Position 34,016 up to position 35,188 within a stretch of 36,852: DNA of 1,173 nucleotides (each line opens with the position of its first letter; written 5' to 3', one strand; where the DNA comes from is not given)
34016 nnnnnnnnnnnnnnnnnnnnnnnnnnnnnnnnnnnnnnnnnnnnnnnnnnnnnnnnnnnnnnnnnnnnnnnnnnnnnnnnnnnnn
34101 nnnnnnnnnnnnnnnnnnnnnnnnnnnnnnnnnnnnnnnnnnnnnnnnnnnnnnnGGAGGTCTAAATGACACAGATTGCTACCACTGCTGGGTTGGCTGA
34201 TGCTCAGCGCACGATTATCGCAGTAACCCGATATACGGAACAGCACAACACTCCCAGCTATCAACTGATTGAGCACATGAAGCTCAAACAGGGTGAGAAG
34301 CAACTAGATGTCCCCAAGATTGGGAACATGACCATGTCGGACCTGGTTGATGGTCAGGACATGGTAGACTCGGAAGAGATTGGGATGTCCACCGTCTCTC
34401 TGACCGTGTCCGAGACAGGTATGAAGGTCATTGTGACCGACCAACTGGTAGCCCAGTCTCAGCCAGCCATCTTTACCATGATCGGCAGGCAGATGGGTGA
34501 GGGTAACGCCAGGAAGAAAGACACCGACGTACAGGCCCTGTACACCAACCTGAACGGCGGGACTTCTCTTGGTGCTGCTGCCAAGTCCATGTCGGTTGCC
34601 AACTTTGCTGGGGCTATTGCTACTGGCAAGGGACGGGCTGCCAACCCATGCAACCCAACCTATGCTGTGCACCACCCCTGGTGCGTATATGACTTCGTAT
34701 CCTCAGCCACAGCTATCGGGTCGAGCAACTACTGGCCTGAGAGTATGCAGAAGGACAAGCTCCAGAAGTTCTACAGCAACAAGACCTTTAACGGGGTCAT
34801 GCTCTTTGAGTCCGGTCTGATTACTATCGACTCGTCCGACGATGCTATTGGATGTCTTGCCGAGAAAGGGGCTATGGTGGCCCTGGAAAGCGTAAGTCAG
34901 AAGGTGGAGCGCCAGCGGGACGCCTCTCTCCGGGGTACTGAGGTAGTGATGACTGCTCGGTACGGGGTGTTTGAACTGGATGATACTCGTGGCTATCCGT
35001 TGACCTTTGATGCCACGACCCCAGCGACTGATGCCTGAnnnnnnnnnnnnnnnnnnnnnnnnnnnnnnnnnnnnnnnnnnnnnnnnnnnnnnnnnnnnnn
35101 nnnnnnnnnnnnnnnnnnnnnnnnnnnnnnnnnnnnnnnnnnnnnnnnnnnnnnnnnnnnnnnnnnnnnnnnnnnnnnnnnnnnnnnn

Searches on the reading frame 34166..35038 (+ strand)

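Call 104: search_protein_families(library=pfam, proteins=[window:34166-35038:+], max_evalue=0.001)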
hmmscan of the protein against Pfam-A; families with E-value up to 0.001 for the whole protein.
window:34166-35038:+ (290 aa): 1 family
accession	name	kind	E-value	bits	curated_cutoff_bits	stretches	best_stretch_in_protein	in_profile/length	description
PF25209.1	Phage_capsid_4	-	1.5e-07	32.5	27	1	56-276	49-258/262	Phage capsid protein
